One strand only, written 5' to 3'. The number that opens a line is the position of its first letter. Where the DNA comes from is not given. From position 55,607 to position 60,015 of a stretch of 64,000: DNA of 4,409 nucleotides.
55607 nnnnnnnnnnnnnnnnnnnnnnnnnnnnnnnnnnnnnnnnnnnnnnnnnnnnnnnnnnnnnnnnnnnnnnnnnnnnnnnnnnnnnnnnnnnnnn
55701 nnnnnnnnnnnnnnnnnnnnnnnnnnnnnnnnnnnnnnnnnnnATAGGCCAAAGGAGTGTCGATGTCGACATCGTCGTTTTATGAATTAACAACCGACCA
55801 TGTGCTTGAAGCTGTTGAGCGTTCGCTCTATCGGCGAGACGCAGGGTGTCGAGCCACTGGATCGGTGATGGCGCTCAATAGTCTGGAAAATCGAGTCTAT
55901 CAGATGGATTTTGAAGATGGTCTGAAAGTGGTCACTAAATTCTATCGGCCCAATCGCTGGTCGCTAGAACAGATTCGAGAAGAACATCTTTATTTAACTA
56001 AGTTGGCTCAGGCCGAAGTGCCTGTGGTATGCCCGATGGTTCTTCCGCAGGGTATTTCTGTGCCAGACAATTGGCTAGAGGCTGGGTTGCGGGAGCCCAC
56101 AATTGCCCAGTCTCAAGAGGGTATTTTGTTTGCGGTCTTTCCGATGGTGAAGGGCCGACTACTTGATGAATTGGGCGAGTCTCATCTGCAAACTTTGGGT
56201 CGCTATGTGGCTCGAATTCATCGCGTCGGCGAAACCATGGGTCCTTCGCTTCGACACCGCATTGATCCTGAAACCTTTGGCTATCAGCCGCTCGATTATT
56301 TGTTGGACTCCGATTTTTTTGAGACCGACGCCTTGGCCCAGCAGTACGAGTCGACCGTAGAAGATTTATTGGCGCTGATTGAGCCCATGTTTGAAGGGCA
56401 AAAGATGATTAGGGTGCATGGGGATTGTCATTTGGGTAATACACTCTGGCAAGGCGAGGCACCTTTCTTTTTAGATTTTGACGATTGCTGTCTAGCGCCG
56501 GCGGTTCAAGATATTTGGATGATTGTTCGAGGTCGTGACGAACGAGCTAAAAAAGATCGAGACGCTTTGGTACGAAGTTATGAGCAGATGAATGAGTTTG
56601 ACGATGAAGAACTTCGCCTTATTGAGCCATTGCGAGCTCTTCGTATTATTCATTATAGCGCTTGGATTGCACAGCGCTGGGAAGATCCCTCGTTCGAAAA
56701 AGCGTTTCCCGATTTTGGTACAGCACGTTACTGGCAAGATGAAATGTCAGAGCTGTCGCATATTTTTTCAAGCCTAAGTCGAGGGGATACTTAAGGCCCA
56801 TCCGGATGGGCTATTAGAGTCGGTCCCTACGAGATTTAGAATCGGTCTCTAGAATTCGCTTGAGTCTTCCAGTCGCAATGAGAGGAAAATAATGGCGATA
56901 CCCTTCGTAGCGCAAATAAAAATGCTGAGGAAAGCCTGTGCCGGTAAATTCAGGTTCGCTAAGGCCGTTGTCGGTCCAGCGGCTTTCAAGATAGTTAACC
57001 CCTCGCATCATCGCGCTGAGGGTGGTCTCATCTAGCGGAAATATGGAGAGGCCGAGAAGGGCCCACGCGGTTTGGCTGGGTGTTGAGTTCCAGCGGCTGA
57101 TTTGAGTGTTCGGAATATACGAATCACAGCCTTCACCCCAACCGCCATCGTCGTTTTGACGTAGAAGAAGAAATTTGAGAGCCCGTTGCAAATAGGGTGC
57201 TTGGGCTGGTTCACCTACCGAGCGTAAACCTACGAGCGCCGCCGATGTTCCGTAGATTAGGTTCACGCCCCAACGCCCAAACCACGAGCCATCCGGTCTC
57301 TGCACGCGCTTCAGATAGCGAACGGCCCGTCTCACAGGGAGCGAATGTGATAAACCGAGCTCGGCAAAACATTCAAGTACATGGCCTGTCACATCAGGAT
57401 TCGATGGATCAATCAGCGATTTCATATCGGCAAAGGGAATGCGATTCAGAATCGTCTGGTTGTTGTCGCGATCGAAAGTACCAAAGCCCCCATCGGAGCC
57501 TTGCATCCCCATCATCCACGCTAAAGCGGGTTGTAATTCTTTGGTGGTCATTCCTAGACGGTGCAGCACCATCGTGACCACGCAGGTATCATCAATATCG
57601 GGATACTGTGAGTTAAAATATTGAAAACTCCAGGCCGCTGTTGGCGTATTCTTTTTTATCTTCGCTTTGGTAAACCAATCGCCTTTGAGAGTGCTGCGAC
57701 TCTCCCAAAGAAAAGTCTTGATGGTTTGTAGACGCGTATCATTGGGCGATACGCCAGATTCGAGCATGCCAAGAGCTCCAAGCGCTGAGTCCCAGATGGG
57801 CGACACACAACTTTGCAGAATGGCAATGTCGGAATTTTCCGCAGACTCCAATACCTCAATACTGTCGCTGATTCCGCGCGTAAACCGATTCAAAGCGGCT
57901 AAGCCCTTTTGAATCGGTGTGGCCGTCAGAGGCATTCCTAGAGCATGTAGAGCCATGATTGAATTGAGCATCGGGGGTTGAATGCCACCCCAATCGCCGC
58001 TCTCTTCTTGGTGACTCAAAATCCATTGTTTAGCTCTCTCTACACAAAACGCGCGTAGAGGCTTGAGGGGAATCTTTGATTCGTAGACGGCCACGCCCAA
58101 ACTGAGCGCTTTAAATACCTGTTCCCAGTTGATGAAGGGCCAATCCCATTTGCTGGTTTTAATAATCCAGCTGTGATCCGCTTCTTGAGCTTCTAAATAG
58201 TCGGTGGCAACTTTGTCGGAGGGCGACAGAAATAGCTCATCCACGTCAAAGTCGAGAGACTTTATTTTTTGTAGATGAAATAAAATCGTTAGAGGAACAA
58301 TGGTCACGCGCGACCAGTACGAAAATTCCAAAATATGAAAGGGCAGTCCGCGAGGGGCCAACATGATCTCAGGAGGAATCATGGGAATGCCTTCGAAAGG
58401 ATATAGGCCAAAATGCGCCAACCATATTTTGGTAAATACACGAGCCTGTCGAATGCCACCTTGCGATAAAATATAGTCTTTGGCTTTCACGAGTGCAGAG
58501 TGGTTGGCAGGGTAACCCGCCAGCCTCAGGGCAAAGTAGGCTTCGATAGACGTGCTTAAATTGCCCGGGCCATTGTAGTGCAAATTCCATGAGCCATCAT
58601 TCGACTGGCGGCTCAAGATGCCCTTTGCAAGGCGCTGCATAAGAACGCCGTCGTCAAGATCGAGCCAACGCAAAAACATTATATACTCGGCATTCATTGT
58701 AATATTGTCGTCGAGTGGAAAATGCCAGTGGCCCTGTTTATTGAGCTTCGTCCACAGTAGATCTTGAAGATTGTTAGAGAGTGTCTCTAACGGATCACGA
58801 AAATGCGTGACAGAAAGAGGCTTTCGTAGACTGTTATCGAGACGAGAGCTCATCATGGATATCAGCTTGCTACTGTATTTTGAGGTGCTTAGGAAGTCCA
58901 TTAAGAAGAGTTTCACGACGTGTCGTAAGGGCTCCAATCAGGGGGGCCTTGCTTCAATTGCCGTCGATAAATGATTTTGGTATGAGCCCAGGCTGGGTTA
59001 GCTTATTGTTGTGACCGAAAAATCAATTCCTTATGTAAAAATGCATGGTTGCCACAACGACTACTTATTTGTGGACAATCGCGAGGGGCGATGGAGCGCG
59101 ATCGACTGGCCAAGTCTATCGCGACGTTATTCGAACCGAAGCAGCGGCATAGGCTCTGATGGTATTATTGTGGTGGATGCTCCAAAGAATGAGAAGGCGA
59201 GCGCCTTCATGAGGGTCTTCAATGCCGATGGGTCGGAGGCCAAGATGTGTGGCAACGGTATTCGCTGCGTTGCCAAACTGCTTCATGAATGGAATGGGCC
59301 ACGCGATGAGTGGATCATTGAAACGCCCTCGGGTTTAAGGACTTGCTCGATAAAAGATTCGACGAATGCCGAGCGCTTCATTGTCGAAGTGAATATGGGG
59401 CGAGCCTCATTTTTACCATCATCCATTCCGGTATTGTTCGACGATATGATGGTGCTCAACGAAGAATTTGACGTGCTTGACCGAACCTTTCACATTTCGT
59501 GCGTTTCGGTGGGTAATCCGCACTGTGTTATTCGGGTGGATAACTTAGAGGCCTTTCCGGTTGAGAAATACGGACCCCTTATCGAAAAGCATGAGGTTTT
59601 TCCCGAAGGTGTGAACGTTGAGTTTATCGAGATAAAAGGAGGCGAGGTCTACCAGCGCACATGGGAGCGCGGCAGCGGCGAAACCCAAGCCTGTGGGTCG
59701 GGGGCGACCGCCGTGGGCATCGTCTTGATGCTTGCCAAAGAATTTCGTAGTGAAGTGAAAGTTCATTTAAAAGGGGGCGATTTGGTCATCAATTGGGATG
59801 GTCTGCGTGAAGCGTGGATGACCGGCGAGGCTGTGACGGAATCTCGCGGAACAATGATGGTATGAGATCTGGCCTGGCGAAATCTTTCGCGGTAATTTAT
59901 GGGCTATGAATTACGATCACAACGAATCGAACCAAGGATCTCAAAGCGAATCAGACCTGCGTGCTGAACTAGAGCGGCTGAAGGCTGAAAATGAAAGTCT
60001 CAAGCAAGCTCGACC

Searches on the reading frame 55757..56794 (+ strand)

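Call 75: search_protein_families(library=pfam, proteins=[window:55757-56794:+], max_evalue=0.001)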
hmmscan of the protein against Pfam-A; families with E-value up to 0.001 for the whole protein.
window:55757-56794:+ (345 aa): 1 family
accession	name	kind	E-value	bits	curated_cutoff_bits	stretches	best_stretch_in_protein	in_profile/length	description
PF01636.29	APH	-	2.7e-30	106.4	23.2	1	42-288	7-238/239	Phosphotransferase enzyme family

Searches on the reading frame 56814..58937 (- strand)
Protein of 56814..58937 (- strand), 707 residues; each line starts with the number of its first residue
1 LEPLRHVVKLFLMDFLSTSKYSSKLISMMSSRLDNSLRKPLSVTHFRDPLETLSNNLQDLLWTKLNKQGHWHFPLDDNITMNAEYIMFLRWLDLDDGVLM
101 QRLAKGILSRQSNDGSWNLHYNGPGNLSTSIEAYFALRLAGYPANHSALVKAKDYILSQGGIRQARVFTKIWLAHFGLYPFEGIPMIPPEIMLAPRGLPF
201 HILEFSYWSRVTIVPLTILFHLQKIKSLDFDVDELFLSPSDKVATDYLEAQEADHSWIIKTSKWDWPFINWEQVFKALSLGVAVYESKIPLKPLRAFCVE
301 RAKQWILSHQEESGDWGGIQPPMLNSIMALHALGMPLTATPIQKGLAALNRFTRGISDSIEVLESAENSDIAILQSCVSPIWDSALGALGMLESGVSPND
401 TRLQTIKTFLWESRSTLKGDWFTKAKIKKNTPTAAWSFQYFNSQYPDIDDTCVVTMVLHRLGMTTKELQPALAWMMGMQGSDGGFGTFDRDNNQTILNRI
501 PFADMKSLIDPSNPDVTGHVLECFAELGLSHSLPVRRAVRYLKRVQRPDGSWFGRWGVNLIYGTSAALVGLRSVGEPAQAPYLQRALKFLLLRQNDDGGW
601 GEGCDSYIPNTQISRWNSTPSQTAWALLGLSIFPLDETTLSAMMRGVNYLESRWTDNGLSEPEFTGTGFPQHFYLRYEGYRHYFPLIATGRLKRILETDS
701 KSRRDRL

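Call 75: search_protein_families(library=pfam, proteins=[window:56814-58937:-], max_evalue=0.001)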
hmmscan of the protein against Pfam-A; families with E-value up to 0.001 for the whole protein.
window:56814-58937:- (707 aa): 2 families
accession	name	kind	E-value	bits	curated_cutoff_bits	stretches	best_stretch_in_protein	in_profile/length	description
PF13243.12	SQHop_cyclase_C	-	8e-107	357.4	26.1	1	378-693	1-318/319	Squalene-hopene cyclase C-terminal domain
PF13249.12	SQHop_cyclase_N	-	8.9e-104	347.2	26.2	2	57-353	4-286/291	Squalene-hopene cyclase N-terminal domain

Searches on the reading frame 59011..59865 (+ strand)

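Call 75: search_protein_families(library=pfam, proteins=[window:59011-59865:+], max_evalue=0.001)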
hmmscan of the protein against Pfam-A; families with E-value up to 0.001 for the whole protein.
window:59011-59865:+ (284 aa): 1 family
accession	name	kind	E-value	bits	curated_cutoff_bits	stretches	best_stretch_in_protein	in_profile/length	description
PF01678.24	DAP_epimerase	-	5.2e-55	185.1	34.7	2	164-275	2-119/121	Diaminopimelate epimerase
